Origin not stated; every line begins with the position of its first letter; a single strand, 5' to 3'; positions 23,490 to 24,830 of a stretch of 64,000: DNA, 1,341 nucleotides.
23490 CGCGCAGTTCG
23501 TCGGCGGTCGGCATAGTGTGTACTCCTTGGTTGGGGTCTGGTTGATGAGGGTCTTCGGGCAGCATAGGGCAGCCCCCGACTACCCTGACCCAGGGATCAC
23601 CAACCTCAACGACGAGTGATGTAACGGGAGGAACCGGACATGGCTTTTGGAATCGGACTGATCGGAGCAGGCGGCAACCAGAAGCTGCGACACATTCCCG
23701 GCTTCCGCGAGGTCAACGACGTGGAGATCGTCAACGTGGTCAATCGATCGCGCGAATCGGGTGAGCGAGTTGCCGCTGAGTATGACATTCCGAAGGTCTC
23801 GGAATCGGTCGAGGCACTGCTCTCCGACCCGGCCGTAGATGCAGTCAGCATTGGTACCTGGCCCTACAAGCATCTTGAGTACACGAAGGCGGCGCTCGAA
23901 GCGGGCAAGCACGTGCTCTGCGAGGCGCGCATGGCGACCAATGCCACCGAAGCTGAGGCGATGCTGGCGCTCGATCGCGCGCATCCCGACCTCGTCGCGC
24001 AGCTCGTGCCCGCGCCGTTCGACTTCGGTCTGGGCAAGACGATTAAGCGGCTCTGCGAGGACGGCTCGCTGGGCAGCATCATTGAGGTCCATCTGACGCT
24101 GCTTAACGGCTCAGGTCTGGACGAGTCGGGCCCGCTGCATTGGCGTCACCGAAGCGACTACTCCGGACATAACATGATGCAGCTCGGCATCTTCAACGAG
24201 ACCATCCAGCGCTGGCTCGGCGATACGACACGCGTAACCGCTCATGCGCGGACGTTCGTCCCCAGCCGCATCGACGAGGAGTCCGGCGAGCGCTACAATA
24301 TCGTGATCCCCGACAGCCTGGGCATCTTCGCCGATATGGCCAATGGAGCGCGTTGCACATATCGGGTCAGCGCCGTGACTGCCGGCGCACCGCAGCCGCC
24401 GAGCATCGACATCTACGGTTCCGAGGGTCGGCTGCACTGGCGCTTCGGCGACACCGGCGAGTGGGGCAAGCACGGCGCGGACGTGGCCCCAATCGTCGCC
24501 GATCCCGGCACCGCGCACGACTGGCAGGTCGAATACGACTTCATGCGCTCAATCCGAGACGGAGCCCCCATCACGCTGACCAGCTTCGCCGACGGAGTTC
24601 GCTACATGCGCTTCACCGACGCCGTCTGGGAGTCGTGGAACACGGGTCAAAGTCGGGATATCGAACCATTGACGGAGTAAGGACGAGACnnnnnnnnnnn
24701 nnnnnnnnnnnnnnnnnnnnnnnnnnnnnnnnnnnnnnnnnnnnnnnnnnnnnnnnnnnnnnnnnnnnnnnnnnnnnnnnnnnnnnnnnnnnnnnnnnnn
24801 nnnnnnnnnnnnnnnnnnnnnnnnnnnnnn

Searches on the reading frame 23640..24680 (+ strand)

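Call 58: search_protein_families(library=pfam, proteins=[window:23640-24680:+], max_evalue=0.00001)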
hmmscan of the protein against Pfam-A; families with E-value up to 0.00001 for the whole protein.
window:23640-24680:+ (346 aa): 2 families
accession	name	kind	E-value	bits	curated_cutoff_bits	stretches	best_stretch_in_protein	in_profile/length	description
PF01408.29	GFO_IDH_MocA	-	6.9e-23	82.1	24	1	3-116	1-113/120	Oxidoreductase family, NAD-binding Rossmann fold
PF22725.1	GFO_IDH_MocA_C3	-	3.4e-14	53.4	27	1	134-265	3-123/124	GFO/IDH/MocA C-terminal domain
